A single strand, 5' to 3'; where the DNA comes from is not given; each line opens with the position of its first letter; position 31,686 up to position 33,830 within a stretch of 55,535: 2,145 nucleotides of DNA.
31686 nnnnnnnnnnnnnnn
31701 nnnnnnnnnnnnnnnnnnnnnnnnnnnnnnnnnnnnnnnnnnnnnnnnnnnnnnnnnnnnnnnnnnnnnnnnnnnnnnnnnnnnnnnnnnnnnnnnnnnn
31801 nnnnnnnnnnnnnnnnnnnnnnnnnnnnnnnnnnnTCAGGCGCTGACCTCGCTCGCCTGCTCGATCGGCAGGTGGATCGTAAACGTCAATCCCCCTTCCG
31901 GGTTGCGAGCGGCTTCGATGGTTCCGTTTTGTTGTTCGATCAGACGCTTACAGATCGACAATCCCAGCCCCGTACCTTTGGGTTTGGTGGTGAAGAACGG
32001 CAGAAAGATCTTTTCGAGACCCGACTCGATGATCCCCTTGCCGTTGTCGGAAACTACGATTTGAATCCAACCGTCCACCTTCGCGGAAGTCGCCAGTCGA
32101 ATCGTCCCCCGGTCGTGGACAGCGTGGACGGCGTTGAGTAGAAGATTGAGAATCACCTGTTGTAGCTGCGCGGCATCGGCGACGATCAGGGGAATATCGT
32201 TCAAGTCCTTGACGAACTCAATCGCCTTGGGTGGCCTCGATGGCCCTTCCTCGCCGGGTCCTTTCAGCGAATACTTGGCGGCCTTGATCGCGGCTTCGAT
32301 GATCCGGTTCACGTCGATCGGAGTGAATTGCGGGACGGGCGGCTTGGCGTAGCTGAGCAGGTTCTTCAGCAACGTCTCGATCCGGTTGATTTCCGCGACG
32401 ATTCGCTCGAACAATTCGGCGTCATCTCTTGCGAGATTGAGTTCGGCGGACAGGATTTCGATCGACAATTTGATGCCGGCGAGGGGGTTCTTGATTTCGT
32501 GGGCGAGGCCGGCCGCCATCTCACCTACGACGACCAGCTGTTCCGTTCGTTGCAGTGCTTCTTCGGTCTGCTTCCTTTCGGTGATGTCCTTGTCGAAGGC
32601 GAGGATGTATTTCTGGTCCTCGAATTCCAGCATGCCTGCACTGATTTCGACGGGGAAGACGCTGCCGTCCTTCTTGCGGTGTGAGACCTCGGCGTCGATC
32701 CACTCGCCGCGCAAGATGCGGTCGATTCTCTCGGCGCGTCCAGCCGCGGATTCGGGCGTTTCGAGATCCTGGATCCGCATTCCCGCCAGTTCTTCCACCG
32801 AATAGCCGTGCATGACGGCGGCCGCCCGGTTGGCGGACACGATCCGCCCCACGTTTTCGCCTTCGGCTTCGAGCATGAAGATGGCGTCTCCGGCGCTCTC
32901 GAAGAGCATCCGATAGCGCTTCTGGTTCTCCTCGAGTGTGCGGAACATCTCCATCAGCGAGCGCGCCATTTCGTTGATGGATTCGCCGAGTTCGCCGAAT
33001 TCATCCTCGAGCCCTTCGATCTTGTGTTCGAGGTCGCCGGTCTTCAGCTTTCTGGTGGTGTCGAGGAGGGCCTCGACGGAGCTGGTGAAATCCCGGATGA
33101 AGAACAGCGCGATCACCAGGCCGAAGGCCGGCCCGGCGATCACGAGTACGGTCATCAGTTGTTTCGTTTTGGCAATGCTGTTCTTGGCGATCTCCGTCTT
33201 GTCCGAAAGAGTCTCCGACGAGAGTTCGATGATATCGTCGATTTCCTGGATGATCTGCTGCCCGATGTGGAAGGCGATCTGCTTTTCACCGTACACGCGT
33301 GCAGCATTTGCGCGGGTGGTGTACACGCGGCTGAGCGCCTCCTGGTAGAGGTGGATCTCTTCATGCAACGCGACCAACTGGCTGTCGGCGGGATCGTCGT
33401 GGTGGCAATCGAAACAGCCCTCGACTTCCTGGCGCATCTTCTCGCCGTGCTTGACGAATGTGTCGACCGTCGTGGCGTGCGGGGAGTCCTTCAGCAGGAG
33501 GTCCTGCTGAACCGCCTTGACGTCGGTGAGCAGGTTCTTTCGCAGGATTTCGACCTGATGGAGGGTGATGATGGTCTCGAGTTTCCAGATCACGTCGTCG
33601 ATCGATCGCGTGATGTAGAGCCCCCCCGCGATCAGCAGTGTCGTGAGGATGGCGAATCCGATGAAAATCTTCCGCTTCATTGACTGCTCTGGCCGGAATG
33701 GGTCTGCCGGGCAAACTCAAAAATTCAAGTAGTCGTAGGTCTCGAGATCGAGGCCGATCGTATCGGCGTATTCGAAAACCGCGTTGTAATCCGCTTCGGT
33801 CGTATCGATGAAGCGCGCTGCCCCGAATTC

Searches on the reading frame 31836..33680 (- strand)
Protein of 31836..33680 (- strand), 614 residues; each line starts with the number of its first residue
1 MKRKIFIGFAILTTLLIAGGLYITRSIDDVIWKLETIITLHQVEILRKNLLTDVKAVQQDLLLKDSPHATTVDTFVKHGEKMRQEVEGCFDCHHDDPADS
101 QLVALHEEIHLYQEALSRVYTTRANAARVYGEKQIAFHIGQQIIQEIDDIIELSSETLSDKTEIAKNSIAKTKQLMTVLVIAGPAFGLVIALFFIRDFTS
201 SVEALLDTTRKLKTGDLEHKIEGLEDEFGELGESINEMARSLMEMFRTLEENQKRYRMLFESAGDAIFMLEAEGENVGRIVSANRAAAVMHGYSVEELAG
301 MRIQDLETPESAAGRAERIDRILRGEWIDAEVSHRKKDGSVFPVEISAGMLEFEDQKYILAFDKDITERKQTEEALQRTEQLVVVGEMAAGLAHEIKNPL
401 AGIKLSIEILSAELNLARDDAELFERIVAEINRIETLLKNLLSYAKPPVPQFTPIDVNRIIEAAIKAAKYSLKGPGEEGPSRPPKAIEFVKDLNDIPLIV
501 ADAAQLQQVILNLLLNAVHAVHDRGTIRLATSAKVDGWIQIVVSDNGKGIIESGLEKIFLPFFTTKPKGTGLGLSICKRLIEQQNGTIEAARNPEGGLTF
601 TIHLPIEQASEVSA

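Call 31: search_protein_families(library=pfam, proteins=[window:31836-33680:-], max_evalue=0.001)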
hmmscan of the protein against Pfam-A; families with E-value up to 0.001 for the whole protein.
window:31836-33680:- (614 aa): 8 families
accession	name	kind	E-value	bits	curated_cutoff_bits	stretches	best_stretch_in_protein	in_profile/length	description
PF02518.31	HATPase_c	-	5.5e-26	91.6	26.4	1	502-607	2-110/111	Histidine kinase-, DNA gyrase B-, and HSP90-like ATPase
PF00512.31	HisKA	-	4.1e-14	52.8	26.9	1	386-446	3-62/66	His Kinase A (phospho-acceptor) domain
PF13426.13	PAS_9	-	1.4e-13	51.4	27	1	278-368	11-103/103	PAS domain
PF13188.13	PAS_8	-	4.1e-09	36.5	21.8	1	255-306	2-47/65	PAS domain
PF00989.32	PAS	-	6.7e-09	36.2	22.6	1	255-365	2-112/113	PAS fold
PF00672.30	HAMP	-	2.3e-07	31.5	25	1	193-242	1-51/53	HAMP domain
PF08448.16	PAS_4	-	1.7e-06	28.7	23.1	1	260-371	1-110/110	PAS fold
PF08447.18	PAS_3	-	0.00078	20.1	25.6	0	281-351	2-75/89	PAS fold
